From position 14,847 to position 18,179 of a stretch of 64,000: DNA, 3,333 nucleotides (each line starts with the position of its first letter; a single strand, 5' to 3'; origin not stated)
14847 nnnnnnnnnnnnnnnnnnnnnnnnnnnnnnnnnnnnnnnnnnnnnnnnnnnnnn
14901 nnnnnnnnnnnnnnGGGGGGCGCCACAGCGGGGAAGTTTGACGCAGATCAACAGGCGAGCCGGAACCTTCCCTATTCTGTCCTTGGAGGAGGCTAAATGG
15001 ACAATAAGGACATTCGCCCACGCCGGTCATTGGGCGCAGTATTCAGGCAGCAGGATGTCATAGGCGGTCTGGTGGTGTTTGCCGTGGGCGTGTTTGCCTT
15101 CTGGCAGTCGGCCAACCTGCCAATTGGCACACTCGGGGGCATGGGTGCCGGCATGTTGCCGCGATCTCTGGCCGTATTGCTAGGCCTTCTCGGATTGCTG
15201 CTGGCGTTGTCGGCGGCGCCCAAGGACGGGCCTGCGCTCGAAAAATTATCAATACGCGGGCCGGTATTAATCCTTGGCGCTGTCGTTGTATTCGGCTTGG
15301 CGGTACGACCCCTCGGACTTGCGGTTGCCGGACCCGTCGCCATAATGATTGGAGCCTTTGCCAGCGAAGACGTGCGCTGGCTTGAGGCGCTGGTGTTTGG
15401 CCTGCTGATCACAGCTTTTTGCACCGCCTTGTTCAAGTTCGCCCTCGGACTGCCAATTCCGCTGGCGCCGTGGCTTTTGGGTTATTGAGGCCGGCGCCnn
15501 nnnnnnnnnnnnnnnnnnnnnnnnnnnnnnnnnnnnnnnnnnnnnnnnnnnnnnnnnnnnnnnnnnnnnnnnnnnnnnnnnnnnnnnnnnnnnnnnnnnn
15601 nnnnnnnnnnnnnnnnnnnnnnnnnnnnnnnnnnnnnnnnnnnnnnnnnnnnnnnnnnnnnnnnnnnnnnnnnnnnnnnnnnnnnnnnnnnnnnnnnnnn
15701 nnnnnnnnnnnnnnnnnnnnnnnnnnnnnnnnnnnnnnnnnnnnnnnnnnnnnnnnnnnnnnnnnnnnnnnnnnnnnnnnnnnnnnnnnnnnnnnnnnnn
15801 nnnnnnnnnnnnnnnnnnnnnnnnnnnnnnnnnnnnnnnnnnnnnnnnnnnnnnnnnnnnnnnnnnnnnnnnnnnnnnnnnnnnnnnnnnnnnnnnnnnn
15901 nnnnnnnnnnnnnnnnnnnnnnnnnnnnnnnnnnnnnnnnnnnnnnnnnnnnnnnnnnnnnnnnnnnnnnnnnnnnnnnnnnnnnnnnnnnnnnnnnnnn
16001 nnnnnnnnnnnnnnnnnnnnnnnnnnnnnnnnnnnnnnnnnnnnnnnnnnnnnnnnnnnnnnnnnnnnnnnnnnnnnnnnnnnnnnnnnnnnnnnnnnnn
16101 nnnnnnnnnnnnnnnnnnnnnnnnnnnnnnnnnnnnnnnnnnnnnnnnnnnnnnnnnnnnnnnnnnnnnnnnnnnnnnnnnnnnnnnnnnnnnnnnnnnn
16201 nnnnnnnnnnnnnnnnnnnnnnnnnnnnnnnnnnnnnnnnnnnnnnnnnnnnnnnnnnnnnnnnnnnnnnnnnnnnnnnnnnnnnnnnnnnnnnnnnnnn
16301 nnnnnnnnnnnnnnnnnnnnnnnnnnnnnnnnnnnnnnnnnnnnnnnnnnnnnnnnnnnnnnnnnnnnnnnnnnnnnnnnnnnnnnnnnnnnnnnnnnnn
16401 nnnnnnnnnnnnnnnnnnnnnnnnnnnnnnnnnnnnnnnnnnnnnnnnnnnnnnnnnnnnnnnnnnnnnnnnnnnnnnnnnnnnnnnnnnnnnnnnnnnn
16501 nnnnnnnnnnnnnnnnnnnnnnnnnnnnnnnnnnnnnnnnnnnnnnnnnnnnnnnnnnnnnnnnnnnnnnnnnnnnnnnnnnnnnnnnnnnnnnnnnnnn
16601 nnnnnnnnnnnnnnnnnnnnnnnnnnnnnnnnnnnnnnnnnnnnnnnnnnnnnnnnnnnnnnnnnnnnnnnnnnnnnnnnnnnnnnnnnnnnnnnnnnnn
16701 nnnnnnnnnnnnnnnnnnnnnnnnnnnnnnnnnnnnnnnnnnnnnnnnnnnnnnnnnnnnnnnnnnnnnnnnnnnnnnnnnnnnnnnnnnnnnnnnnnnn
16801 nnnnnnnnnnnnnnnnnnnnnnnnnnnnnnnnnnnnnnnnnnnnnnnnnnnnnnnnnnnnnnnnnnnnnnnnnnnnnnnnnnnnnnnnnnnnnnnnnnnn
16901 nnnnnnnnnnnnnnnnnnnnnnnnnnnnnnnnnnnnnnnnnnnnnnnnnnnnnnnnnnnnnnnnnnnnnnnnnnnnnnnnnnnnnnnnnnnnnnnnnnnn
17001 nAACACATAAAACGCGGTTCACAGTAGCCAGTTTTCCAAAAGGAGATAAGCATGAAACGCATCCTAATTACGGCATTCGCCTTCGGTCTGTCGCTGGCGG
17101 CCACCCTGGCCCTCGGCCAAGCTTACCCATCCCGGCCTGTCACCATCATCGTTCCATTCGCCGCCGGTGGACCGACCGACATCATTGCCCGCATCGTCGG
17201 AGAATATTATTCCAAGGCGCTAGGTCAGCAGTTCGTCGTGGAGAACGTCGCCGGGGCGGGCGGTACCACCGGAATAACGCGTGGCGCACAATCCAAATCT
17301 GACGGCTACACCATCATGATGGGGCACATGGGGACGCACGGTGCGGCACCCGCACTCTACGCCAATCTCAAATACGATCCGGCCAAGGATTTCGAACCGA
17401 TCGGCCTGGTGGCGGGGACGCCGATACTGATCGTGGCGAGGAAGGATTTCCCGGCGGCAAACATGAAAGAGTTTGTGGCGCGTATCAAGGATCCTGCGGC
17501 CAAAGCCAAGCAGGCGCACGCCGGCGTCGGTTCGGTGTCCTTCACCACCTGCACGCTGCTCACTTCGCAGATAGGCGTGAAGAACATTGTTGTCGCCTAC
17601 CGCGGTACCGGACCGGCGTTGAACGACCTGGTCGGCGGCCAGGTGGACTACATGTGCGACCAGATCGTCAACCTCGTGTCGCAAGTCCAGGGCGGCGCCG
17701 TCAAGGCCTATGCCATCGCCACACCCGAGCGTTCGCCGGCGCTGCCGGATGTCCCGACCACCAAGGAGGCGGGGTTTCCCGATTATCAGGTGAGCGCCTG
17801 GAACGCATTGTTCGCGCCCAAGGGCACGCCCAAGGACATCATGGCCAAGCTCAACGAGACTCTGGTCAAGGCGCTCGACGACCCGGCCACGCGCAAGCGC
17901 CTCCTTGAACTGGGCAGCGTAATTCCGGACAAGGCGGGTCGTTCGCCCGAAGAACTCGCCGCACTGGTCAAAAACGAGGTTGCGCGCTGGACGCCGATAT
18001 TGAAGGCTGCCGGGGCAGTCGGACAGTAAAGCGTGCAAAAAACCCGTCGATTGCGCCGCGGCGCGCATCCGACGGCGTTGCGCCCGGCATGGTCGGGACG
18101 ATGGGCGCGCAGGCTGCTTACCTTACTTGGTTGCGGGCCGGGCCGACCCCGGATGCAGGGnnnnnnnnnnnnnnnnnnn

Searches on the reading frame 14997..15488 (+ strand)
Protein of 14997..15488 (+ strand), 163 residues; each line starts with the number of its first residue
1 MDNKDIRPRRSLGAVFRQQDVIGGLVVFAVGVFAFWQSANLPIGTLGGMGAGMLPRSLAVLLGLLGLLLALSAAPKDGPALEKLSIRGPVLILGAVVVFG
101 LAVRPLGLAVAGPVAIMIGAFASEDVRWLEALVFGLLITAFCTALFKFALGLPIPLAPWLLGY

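Call 6: search_protein_families(library=ncbifam, proteins=[window:14997-15488:+], max_evalue=0.00001)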
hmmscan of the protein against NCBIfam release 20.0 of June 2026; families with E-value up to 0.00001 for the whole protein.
window:14997-15488:+ (163 aa): 0 families

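Call 8: search_protein_families(library=pfam, proteins=[window:14997-15488:+], max_evalue=0.00001)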
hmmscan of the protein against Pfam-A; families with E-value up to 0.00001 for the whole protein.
window:14997-15488:+ (163 aa): 1 family
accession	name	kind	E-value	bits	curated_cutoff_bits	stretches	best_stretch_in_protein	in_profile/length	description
PF07331.16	TctB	-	4.8e-17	62.9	29.1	1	22-155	2-137/137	Tripartite tricarboxylate transporter TctB family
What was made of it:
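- Checked: tctB, tctA and tctC occupy 14997-18029 (call 8).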

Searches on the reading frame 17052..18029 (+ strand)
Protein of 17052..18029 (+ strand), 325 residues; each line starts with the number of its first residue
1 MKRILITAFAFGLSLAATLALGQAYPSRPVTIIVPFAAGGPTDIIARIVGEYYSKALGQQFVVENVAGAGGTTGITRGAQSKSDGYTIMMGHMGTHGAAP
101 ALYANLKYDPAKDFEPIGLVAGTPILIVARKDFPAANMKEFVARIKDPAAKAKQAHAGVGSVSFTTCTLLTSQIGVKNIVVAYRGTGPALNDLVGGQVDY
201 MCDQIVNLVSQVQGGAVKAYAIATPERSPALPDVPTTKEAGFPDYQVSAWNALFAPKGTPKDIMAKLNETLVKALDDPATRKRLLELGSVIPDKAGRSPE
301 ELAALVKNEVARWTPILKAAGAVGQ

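Call 6: search_protein_families(library=ncbifam, proteins=[window:17052-18029:+], max_evalue=0.00001)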
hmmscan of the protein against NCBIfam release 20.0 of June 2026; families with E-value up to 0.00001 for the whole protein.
window:17052-18029:+ (325 aa): 0 families

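Call 8: search_protein_families(library=pfam, proteins=[window:17052-18029:+], max_evalue=0.00001)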
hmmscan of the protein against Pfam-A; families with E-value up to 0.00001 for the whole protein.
window:17052-18029:+ (325 aa): 1 family
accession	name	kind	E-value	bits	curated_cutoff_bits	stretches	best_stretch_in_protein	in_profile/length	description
PF03401.19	TctC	-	2.3e-60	204.9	27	1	45-321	1-273/274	Tripartite tricarboxylate transporter family receptor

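Call 59: search_solved_structures(query=window:17052-18029:+, max_evalue=1e-10)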
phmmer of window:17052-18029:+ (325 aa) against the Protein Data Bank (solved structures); distinct sequences matched with E-value up to 1e-10: 11.
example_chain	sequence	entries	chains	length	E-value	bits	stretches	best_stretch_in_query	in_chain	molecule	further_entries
6hke_A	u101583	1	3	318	9.9e-95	320.7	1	25-318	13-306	Possible TctC subunit of the Tripartite Tricarboxylate Transport(TTT) Family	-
2f5x_A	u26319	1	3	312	5.7e-85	288.7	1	22-322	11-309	BugD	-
2dvz_A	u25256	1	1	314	7.2e-61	209.5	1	23-310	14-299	Putative exported protein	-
5oei_A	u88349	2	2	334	1.5e-52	182.2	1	24-322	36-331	Uncharacterized protein family UPF0065:Tat pathway signal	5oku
8hka_A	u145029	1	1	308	7.6e-46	160.2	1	29-321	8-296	Periplasmic terephthalate binding protein (TBP)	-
7ndr_A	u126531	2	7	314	7.9e-46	160.1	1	27-321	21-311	Tripartite tricarboxylate transporter substrate binding protein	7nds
8hk9_D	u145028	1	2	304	9.5e-46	159.9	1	30-321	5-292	Periplasmic terephthalate binding protein (TBP)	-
8hkb_A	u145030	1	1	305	3.3e-45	158.1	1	30-321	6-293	Periplasmic terephthalate binding protein (TBP)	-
2qpq_A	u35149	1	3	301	4.5e-45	157.6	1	25-321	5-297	protein Bug27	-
25hk_A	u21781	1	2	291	3.3e-30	108.8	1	21-275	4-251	Tripartite tricarboxylate transporter substrate binding protein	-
4x9t_A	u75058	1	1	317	3.3e-26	95.7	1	22-282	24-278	Uncharacterized protein UPF0065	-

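Call 61: search_solved_structures(query=window:17052-18029:+, max_evalue=1e-80, show_alignments=2)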
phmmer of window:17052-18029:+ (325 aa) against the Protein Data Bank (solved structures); distinct sequences matched with E-value up to 1e-80: 2.
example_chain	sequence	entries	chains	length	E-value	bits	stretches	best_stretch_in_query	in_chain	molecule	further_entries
6hke_A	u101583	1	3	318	9.9e-95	320.7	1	25-318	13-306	Possible TctC subunit of the Tripartite Tricarboxylate Transport(TTT) Family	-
2f5x_A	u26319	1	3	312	5.7e-85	288.7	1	22-322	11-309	BugD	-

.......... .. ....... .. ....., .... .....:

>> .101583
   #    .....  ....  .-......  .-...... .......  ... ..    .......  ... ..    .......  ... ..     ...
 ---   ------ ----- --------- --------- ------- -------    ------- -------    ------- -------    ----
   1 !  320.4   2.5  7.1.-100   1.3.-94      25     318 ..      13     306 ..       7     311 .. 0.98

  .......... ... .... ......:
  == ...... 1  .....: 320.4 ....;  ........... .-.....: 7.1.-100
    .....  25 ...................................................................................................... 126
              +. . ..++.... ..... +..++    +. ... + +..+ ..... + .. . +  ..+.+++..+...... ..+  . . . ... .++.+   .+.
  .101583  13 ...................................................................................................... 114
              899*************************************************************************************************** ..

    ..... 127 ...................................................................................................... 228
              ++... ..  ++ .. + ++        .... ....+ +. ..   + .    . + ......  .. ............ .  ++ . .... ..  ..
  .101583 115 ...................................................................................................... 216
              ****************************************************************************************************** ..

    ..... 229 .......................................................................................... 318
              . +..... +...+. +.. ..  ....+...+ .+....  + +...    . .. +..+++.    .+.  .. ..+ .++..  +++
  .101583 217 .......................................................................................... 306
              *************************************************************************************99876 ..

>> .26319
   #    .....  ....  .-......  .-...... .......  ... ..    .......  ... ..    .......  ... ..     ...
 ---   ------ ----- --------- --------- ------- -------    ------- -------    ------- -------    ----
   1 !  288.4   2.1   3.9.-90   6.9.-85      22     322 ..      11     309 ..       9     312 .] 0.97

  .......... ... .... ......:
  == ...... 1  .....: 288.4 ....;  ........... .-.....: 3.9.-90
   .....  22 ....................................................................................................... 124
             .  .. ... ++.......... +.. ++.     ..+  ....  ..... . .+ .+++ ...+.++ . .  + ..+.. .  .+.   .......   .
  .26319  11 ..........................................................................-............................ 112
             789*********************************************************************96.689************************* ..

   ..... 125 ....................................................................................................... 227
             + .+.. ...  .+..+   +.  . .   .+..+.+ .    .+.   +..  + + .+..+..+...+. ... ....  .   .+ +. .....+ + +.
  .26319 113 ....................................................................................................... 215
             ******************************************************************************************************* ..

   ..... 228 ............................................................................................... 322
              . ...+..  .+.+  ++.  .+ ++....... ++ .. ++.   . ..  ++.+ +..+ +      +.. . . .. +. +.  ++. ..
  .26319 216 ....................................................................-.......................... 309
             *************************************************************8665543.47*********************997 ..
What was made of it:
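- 14997..18029 (+): tctB (14997-15488), tctA (15499-17001) and tctC (17052-18029): a tripartite tricarboxylate-type transporter whose binding protein resembles the C4-dicarboxylate receptor MatC. TctC against PDB 6HKE: E 9.9e-95 (calls 59, 61).
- Closest known: MatC. Same: The window's TctC matches it at E 9.9e-95 over residues 25-318 (calls 59, 61).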
